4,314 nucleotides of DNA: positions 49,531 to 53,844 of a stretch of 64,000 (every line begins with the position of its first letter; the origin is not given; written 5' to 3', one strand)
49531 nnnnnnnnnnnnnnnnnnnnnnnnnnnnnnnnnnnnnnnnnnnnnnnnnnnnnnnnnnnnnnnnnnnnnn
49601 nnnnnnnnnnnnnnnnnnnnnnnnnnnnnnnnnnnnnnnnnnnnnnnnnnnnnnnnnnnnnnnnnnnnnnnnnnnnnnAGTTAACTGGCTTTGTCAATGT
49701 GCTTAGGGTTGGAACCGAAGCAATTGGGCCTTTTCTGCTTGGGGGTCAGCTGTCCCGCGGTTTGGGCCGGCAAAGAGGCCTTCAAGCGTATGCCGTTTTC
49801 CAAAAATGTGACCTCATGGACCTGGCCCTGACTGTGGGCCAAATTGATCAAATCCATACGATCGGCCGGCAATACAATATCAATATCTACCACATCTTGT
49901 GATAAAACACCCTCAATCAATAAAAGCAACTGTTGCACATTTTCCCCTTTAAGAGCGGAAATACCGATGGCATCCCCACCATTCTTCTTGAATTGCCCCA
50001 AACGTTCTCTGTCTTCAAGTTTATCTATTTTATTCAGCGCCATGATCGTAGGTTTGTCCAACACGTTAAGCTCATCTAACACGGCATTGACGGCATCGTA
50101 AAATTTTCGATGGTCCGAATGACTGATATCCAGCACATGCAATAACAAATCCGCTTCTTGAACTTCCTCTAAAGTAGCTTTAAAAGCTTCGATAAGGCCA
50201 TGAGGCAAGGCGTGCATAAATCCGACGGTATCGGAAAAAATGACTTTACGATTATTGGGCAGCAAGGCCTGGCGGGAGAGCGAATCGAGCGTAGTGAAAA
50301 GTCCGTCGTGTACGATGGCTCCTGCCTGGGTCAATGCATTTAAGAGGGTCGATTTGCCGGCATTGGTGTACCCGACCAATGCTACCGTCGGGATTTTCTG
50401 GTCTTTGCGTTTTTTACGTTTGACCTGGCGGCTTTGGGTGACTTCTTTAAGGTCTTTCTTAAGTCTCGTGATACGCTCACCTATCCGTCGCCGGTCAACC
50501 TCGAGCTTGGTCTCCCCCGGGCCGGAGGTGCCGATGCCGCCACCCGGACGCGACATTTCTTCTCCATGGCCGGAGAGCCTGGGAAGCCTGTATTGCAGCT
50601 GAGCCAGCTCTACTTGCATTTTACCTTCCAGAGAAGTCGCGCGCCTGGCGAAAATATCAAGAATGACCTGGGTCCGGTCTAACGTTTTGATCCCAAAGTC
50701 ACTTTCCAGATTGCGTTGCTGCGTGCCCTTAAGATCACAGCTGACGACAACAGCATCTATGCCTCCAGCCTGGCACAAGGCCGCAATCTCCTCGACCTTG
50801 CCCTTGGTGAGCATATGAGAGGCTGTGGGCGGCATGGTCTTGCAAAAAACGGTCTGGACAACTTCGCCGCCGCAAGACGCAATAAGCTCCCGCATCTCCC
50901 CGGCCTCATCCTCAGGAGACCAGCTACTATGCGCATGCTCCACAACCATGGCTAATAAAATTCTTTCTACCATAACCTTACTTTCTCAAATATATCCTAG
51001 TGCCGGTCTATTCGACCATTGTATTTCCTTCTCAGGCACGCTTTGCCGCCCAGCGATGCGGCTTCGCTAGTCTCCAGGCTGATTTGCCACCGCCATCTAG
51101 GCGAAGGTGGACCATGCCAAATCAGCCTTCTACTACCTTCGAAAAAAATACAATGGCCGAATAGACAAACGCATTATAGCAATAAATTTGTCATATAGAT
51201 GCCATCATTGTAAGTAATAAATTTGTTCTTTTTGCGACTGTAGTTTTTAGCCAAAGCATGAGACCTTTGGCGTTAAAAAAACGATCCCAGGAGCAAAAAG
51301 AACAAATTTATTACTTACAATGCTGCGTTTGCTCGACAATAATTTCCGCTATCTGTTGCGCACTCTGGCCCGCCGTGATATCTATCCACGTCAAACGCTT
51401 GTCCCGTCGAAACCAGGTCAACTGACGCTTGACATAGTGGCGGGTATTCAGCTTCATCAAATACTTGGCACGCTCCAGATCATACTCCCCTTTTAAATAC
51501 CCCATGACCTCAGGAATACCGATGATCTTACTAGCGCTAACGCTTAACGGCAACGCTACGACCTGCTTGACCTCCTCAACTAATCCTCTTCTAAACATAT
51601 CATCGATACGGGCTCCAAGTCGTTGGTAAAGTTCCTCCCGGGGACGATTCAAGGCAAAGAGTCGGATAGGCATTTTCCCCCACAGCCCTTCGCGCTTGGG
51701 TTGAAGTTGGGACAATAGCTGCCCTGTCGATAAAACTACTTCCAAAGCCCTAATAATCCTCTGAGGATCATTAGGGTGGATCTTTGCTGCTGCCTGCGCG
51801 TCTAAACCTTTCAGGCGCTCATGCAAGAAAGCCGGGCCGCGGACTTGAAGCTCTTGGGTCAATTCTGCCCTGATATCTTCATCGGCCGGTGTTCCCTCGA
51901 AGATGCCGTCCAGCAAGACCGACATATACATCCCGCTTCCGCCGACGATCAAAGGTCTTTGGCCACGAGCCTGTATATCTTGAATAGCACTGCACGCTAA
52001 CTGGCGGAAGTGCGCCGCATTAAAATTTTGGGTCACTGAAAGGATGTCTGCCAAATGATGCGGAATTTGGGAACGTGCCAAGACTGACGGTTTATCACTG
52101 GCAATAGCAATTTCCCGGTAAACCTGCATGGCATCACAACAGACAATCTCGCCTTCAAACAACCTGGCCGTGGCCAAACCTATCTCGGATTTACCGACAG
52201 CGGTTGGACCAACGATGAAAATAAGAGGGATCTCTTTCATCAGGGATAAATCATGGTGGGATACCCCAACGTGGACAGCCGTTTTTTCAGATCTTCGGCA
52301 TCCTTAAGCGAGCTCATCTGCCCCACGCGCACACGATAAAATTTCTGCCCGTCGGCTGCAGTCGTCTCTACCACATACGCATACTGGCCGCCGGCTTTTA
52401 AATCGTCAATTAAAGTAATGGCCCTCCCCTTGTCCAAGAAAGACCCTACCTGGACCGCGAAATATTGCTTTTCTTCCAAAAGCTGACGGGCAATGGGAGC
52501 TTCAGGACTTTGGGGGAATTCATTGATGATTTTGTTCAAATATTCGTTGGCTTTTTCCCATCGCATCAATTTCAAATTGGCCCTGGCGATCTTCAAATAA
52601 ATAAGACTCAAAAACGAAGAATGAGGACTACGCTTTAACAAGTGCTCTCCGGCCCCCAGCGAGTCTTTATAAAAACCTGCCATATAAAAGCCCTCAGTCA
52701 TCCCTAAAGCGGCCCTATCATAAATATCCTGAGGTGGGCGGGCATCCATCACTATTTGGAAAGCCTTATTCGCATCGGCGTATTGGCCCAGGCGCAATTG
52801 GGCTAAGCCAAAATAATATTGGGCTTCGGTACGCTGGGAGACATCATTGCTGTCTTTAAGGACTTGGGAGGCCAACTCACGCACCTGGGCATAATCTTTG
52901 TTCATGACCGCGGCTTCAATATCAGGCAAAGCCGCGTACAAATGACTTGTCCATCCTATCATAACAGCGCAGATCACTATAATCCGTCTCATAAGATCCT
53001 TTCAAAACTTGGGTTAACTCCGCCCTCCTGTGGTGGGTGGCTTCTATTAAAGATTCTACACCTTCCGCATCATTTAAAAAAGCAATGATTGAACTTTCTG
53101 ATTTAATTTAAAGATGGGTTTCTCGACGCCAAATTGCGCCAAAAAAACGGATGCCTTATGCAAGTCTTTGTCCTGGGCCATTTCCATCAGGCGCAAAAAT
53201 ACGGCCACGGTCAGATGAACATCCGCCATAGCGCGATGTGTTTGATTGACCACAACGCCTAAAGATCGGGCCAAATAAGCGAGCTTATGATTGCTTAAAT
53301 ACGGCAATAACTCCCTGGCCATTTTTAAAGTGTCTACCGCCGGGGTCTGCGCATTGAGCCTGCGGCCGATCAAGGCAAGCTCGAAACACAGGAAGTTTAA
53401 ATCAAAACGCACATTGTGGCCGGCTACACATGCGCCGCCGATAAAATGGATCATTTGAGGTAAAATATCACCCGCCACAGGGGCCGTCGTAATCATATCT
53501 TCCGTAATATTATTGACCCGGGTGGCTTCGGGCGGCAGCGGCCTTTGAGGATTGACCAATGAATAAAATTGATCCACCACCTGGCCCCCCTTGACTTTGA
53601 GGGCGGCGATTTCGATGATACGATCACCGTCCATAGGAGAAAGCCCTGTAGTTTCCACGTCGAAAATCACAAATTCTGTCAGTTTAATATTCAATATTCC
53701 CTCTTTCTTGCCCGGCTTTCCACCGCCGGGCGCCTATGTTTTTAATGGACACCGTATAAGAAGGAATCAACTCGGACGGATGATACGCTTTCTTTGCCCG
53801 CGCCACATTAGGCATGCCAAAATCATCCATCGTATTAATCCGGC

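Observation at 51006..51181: Promoter-fed 161-nt closed-hairpin RNA candidate in the miaA-hflX gap, where hfq sits in Enterobacteria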

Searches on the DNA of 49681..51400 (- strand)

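Call 24: search_rna_families(source=window, start=50900, end=51400, threshold=evalue, max_evalue=10)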
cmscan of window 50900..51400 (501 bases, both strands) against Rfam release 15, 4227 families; matches with E-value up to 10: 12.
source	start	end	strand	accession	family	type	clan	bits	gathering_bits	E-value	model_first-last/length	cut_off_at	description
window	51200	51327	-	RF04174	MIR4208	Gene; miRNA;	-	40.2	140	9.4e-05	1-191/191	no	MIR4208 microRNA precursor family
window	51206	51322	-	RF04134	MIR7504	Gene; miRNA;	-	38.7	83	1.6e-05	1-124/124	no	MIR7504 microRNA precursor family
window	51206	51322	+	RF04134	MIR7504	Gene; miRNA;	-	37.2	83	3.7e-05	1-124/124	no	MIR7504 microRNA precursor family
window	51203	51325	+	RF04156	MIR2670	Gene; miRNA;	-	35.4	117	7.5e-06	43-153/200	no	MIR2670 microRNA precursor family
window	51176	51352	-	RF04156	MIR2670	Gene; miRNA;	-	26.7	117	0.0012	1-200/200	no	MIR2670 microRNA precursor family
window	51207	51321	-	RF04228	MIR6140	Gene; miRNA;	-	25.8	140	0.013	1-165/165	no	MIR6140 microRNA precursor family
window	51205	51325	+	RF04129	MIR4240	Gene; miRNA;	-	23.1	200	0.005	1-206/206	no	MIR4240 microRNA precursor family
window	51209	51320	+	RF00814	mir-316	Gene; miRNA;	-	22.6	80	0.04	1-91/91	no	mir-316 microRNA precursor family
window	51212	51316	-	RF04111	MIR6274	Gene; miRNA;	-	21.1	80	0.19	1-107/107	no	MIR6274 microRNA precursor family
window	51289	51363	+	RF00296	snoR16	Gene; snRNA; snoRNA; CD-box;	-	16.5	45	9.5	1-86/86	no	Small nucleolar RNA R16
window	51211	51312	+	RF01859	Phe_leader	Cis-reg; leader;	-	15.9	55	6.2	1-125/125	no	Phenylalanine leader peptide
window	51221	51369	-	RF01620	ceN125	Gene; snRNA; snoRNA; HACA-box;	-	14.2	60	2.1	1-136/136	no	Nematode snoRNA ceN125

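Call 56: build_rna_model(alignment_id=A3, structure=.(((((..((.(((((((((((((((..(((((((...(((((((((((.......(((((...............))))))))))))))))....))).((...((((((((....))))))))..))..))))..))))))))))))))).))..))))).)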
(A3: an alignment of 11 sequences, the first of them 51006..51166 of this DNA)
Model R1 built from alignment A3 (11 sequences, 163 columns); structure: as given.
model positions 162; base pairs 55; branch points 1; effective number of sequences 0.88; information 0.59 bits per position. Calibrated on 0.2 Mb of random sequence (short: E-values are rough).
structure used (alignment columns):
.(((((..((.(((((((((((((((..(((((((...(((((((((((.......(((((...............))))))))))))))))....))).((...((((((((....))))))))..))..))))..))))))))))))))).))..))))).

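Call 58: search_with_rna_model(model_id=R1, sources=[window, L001, L002, L003, L005, L009, L011, L013, L014, L017, L018, L021, L023, L024, L027, L028, L032, L037, L038, L044, L047, L048, L049, L050, L051, L052, L006, L025, L042], max_evalue=1)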
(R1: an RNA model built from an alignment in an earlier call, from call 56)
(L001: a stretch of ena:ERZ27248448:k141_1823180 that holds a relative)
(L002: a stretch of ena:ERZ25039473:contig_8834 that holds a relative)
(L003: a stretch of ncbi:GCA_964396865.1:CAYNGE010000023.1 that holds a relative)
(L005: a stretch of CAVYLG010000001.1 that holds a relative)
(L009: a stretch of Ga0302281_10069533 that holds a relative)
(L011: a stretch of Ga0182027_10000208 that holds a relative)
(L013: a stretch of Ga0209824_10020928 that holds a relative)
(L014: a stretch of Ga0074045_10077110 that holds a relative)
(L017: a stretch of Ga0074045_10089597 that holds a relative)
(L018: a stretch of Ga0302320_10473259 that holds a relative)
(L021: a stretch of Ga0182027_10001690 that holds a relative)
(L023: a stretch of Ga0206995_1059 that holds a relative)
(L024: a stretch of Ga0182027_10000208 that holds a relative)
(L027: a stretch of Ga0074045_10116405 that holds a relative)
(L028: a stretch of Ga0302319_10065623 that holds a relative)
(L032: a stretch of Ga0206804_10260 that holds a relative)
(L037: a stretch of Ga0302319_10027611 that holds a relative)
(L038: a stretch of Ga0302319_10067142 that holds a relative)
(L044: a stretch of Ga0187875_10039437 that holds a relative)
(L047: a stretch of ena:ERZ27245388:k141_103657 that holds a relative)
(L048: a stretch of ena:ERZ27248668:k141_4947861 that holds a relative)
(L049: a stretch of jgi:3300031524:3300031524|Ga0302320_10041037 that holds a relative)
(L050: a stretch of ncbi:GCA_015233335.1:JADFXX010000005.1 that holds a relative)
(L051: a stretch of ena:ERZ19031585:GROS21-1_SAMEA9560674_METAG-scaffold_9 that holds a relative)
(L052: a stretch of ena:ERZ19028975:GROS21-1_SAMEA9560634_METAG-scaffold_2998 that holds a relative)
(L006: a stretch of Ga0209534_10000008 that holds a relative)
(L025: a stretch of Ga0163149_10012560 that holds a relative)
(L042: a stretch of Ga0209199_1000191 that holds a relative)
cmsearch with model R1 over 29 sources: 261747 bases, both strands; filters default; matches with E-value up to 1: 31.
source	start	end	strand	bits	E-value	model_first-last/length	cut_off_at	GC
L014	155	316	-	186.8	1.1e-51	1-162/162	no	0.52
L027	979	1140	+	180.9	5.8e-50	1-162/162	no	0.52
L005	316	478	-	179.9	1.1e-49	1-162/162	no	0.53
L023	5263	5423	+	178.1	3.7e-49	1-162/162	no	0.56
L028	4791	4953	-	178.1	3.9e-49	1-162/162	no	0.51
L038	3291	3445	+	177.4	6.3e-49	1-162/162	no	0.52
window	51006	51166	-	168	3.3e-46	1-162/162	no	0.52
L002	3808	3968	+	168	3.3e-46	1-162/162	no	0.52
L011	13637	13788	+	165.6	1.7e-45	1-162/162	no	0.54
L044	2229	2383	+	163.5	6.8e-45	1-162/162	no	0.56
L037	5578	5734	-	157.7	3.2e-43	1-162/162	no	0.54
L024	4718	4870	-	154.2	3.4e-42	1-162/162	no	0.54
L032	12298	12492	+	137.3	2.8e-37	1-162/162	no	0.56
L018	1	119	+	107.8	1.1e-28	45-162/162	5'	0.53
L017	13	126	-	82.1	3.2e-21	25-138/162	no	0.61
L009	1611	1712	-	79.6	1.8e-20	56-162/162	5'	0.52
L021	63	239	+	72.1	2.7e-18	1-162/162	no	0.51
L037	5578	5734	+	54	4.9e-13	1-162/162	no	0.54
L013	796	912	-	51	3.8e-12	1-162/162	no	0.59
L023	5263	5423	-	46.2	9.1e-11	1-162/162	no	0.56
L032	12298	12492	-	44.6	2.6e-10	1-162/162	no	0.56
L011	13637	13788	-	44.6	2.8e-10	1-162/162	no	0.54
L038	3291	3445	-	43.3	6.5e-10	1-162/162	no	0.52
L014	155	316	+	42.8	9.3e-10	1-162/162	no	0.52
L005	316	478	+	38.6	1.5e-08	1-162/162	no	0.53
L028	4791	4953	+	38.5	1.7e-08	1-162/162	no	0.51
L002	3808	3968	-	37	4.5e-08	1-162/162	no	0.52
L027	979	1140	-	37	4.5e-08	1-162/162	no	0.52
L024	4718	4870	+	33.3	5.3e-07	1-162/162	no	0.54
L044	2229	2383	-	25.9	7.7e-05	1-162/162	no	0.56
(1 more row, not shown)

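Call 66: search_rna_families(sources=[L014, L024, L027, L037, L023, L005, L032, L044, L028, L038, L001, L048], threshold=gathering)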
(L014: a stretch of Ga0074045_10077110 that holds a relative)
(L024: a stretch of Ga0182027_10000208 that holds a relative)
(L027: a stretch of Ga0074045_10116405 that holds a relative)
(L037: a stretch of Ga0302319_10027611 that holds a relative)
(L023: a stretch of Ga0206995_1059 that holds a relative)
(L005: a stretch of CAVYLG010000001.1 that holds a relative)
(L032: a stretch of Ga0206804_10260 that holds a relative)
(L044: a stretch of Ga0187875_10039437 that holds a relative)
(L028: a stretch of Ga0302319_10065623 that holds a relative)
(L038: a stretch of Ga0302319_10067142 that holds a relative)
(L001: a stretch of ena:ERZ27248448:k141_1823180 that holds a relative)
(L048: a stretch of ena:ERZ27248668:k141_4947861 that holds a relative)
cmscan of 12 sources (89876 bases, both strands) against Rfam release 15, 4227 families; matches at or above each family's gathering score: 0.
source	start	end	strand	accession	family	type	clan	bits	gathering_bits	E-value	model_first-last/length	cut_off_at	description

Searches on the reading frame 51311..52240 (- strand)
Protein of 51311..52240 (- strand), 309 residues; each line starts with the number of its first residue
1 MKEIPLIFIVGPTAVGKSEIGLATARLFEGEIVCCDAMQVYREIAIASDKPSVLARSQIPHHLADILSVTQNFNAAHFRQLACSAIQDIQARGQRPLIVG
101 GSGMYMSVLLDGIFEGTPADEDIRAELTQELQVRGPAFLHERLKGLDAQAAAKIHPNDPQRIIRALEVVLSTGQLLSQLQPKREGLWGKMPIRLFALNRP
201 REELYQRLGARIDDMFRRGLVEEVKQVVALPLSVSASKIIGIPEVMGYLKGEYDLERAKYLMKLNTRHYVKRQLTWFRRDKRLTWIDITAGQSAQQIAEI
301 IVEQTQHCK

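Call 10: search_protein_families(library=pfam, proteins=[window:51311-52240:-])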
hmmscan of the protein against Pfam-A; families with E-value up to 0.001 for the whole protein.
window:51311-52240:- (309 aa): 2 families
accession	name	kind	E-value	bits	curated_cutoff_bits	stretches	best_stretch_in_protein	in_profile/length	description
PF01715.23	IPPT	-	2.4e-78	263.6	23.6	1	39-280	1-243/243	IPP transferase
PF01745.22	IPT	-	0.00022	21.1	20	1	7-52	4-49/233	Isopentenyl transferase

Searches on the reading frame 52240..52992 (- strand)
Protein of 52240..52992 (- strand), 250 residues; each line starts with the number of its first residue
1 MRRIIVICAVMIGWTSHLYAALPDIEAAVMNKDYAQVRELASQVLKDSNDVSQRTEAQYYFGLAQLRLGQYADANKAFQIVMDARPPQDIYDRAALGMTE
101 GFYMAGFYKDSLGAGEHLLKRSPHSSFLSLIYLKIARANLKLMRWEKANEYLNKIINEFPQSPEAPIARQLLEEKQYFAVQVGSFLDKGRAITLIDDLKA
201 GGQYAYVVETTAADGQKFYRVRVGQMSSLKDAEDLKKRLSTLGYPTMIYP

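Call 10: search_protein_families(library=pfam, proteins=[window:52240-52992:-])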
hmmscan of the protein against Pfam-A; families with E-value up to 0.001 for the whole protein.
window:52240-52992:- (250 aa): 6 families
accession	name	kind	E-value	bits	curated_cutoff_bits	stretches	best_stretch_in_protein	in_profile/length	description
PF05036.18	SPOR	-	1.8e-12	47.8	21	1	176-242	3-66/76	SPOR domain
PF13174.12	TPR_6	-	3.4e-10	40.3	26.3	1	132-162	3-33/33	Tetratricopeptide repeat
PF14559.12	TPR_19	-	1.4e-05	25.8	25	0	29-88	2-58/68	Tetratricopeptide repeat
PF07719.23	TPR_2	-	7.6e-05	23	27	0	56-79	2-25/34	Tetratricopeptide repeat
PF13428.12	TPR_14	-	9.4e-05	23.2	23.5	0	132-165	4-37/44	Tetratricopeptide repeat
PF14853.12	Fis1_TPR_C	-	0.00014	22.4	25.3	0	56-86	2-32/53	Fis1 C-terminal tetratricopeptide repeat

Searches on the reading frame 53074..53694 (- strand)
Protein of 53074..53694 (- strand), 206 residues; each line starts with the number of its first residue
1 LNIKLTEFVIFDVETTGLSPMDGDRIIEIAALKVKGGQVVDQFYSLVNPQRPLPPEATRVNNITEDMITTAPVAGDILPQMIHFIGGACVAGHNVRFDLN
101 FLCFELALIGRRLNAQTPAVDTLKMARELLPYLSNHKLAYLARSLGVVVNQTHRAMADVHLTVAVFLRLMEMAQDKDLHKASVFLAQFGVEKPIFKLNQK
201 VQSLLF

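Call 10: search_protein_families(library=pfam, proteins=[window:53074-53694:-])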
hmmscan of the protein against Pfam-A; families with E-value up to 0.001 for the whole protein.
window:53074-53694:- (206 aa): 3 families
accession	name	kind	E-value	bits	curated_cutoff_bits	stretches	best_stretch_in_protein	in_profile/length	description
PF00929.31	RNase_T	-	9.6e-35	121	24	1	9-166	1-164/164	Exonuclease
PF01612.26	DNA_pol_A_exo1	-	0.00027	21.2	23.6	0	11-145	25-127/173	3'-5' exonuclease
PF13482.12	RNase_H_2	-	0.00032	21.1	22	0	9-151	1-119/165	RNase_H superfamily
